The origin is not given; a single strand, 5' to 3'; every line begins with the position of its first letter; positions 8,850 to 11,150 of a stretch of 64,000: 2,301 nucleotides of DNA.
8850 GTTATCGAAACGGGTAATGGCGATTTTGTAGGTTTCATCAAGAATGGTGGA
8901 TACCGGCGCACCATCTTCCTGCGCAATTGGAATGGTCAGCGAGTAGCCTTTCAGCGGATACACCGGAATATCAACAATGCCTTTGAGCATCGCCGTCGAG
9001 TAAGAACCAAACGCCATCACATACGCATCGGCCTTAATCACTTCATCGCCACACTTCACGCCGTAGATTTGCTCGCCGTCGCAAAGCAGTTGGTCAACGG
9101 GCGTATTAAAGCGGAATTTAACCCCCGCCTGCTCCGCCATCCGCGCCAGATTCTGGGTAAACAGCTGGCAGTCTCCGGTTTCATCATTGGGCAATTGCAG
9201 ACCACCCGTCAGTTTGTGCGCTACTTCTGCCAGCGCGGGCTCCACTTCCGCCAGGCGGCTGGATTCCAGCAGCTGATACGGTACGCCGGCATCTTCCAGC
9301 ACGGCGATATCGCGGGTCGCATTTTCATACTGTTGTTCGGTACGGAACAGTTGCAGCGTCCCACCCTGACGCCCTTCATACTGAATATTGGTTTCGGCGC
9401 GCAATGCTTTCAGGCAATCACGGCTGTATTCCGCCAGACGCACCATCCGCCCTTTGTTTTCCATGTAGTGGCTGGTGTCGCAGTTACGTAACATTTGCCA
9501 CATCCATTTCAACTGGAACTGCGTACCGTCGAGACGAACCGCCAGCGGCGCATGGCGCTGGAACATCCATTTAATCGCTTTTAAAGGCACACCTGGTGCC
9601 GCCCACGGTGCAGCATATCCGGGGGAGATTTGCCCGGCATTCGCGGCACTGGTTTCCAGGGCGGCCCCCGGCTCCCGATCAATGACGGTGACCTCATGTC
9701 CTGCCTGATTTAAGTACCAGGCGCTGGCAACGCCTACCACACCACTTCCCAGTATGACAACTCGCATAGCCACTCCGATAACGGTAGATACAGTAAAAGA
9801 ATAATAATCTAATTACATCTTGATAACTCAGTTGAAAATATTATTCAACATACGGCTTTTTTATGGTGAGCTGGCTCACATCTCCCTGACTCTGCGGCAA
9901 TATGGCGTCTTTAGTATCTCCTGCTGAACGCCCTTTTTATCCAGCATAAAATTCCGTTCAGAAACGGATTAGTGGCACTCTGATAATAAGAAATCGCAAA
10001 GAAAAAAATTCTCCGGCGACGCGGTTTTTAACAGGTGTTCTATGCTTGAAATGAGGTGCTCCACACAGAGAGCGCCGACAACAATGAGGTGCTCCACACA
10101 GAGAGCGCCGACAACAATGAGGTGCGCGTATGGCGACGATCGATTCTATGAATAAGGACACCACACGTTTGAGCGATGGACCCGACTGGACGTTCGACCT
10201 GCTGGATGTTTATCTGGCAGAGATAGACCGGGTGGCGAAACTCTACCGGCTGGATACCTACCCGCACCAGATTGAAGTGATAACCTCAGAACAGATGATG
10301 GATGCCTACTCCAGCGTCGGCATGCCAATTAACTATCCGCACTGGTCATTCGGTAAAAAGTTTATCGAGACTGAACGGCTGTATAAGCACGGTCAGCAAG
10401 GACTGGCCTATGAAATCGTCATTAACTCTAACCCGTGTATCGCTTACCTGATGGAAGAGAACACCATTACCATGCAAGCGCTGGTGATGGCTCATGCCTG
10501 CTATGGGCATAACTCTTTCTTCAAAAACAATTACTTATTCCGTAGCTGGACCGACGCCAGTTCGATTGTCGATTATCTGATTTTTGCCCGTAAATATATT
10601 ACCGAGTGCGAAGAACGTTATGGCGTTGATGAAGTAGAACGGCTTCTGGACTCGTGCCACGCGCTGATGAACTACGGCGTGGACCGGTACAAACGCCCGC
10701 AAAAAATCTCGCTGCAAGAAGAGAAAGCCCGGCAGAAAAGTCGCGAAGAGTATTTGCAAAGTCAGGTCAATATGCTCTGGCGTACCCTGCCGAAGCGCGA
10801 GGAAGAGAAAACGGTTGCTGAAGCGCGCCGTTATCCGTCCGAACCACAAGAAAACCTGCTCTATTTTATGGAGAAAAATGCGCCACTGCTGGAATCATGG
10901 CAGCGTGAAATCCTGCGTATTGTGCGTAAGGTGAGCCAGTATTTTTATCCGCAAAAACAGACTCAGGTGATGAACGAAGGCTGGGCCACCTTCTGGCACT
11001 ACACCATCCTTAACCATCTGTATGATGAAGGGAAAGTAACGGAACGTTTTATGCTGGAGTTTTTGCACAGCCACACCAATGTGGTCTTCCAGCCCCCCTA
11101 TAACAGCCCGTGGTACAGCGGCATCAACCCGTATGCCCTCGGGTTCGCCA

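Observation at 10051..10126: Perfect 33-bp tandem duplication in the ycgB leader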

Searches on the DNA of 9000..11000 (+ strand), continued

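Call 33: search_dna_similar(query=window:9955-10100:+, collection=ecoli_genomes, mode=near, max_rows=10, rows=spread, max_evalue=5e-69)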
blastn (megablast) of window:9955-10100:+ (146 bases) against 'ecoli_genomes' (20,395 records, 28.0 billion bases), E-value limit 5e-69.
Records with a match: 270; places in all: 271; records where one place covers at least 80% of the query: 270.
Genomes with a match: 270 of 5426; with a place that covers at least 80% of the query: 270. Places per genome that has any: lowest 1, median 1, highest 2. On chromosomes: 271 places; on plasmids: 0.
Best place of each record, by identity: >=99% 270.
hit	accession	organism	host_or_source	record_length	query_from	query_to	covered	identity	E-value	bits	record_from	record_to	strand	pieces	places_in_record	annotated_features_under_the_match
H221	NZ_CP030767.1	Escherichia coli strain 2017C-4109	missing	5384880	1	146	100%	100.0%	1e-69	270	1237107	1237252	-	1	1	none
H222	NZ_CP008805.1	Escherichia coli O157:H7 str. SS17 strain SS17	Cattle feces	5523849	1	146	100%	100.0%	1e-69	270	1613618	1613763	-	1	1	none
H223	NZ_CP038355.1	Escherichia coli O157:H7 str. F8092B strain F8092B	Homo sapiens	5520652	1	146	100%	100.0%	1e-69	270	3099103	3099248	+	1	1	none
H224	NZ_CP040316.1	Escherichia coli strain CV261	cattle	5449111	1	146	100%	100.0%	1e-69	270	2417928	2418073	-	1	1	none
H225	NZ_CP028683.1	Escherichia coli strain 112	cattle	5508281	1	146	100%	100.0%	1e-69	270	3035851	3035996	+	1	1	none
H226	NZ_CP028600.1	Escherichia coli strain 147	cattle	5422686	1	146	100%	100.0%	1e-69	270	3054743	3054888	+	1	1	none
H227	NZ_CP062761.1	Escherichia coli O157:H7 strain Z887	Bovine Faeces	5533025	1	146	100%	100.0%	1e-69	270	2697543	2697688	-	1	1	none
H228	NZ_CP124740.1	Escherichia coli O157:H7 str. EDL933 strain EDL933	Homo sapiens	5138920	1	146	100%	100.0%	1e-69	270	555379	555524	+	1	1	none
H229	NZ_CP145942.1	Escherichia coli PA11 strain PA11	-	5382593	1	146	100%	100.0%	1e-69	270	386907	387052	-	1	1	none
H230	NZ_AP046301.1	Escherichia coli O157:H7 strain RIMD 0509939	Homo sapiens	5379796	1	146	100%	100.0%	1e-69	270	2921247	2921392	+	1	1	none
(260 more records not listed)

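Call 45: get_annotated_region(hit=H134, flank=300)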
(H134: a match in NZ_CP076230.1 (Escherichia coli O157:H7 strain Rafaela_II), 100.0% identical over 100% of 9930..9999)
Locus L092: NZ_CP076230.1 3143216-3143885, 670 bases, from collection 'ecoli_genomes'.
description: Escherichia coli O157:H7 strain Rafaela_II chromosome, complete genome
organism: Escherichia coli O157:H7 strain Rafaela_II (NCBI taxid 83334)
replicon: chromosome; assembly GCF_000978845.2
host: -; source: Rectal swab of live bovine cattle; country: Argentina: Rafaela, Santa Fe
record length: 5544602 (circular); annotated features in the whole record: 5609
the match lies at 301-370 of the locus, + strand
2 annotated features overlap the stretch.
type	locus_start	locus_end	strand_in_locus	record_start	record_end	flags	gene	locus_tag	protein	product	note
CDS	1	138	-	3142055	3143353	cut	dadA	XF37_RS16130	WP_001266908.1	D-amino acid dehydrogenase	-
CDS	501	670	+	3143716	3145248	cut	ycgB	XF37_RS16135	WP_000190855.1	SpoVR family protein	-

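Call 52: get_annotated_region(hit=H169, flank=20000)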
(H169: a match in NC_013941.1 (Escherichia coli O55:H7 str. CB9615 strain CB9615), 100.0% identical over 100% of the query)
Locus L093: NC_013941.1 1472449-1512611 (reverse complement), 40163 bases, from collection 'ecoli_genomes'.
description: Escherichia coli O55:H7 str. CB9615, complete sequence
organism: Escherichia coli O55:H7 str. CB9615 strain CB9615 (NCBI taxid 701177)
replicon: chromosome; assembly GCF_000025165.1
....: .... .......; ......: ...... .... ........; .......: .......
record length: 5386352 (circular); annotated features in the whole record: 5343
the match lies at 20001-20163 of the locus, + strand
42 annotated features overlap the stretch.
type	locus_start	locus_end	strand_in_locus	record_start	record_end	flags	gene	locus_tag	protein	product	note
CDS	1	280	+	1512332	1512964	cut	dhaL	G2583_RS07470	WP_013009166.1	dihydroxyacetone kinase subunit DhaL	-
CDS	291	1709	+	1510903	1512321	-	dhaM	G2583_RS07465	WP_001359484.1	dihydroxyacetone kinase phosphoryl donor subunit DhaM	-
CDS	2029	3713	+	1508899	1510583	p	treA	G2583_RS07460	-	alpha,alpha-trehalase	frameshifted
CDS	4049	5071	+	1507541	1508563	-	-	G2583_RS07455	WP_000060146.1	iron ABC transporter substrate-binding protein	-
CDS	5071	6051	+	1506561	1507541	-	-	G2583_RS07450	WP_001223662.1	FecCD family ABC transporter permease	-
CDS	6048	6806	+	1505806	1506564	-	-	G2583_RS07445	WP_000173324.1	ABC transporter ATP-binding protein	-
CDS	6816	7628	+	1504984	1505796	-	-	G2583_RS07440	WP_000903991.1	class I SAM-dependent methyltransferase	-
CDS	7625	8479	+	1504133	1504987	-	modD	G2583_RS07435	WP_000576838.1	ModD protein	-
CDS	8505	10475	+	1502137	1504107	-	-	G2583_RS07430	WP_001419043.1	TonB-dependent receptor plug domain-containing protein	-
CDS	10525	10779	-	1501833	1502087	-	ymgE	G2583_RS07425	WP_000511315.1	GlsB/YeaQ/YmgE family stress response membrane protein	-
CDS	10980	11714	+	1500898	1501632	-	ycgR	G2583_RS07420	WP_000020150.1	flagellar brake protein YcgR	-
CDS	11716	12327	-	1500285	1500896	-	emtA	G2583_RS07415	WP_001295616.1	membrane-bound lytic murein transglycosylase EmtA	-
CDS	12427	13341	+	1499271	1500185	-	ldcA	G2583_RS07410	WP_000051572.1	muramoyltetrapeptide carboxypeptidase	-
CDS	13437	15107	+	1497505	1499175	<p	cvrA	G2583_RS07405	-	potassium/proton antiporter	incomplete; partial in the middle of a contig; missing C-terminus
CDS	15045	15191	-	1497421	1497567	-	-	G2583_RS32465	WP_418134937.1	hypothetical protein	-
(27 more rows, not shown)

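Call 53: get_annotated_region(hit=H140, flank=20000)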
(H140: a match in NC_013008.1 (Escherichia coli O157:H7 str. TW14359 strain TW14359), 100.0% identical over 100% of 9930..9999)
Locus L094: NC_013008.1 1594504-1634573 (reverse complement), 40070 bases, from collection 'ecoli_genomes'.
description: Escherichia coli O157:H7 str. TW14359, complete sequence
organism: Escherichia coli O157:H7 str. TW14359 strain TW14359 (NCBI taxid 544404)
replicon: chromosome; assembly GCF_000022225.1
host: -; source: -; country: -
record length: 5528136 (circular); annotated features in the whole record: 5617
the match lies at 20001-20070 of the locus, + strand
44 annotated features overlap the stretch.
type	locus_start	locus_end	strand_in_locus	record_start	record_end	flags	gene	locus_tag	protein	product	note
CDS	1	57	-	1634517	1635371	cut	kdsA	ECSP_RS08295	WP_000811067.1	3-deoxy-8-phosphooctulonate synthase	-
CDS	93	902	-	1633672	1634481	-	sirB1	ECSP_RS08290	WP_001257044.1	invasion regulator SirB1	-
CDS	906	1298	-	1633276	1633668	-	sirB2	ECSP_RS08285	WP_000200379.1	invasion regulator SirB2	-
CDS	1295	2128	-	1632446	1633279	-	prmC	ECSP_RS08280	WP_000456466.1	peptide chain release factor N(5)-glutamine methyltransferase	-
CDS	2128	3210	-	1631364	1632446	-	prfA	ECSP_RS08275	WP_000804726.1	peptide chain release factor 1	-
CDS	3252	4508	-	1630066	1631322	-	hemA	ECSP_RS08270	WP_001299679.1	glutamyl-tRNA reductase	-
CDS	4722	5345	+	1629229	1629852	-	lolB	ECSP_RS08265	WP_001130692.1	lipoprotein insertase outer membrane protein LolB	-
CDS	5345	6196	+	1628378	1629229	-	ispE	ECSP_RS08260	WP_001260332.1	4-(cytidine 5'-diphospho)-2-C-methyl-D-erythritol kinase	-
CDS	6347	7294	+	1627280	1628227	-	prs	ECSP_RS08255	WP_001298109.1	ribose-phosphate diphosphokinase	-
CDS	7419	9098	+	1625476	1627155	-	dauA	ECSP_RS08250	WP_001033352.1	C4-dicarboxylic acid transporter DauA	-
CDS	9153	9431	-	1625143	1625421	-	ychH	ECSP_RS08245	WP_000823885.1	stress-induced protein YchH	-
CDS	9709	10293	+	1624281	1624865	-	pth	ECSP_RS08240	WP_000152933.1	aminoacyl-tRNA hydrolase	-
CDS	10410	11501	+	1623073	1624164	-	ychF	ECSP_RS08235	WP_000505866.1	redox-regulated ATPase YchF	-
CDS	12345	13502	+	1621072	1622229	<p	-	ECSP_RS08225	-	autotransporter outer membrane beta-barrel domain-containing protein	incomplete; partial in the middle of a contig; missing C-terminus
CDS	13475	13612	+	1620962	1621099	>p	-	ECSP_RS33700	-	flagellar brake protein YcgR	incomplete; partial in the middle of a contig; missing N-terminus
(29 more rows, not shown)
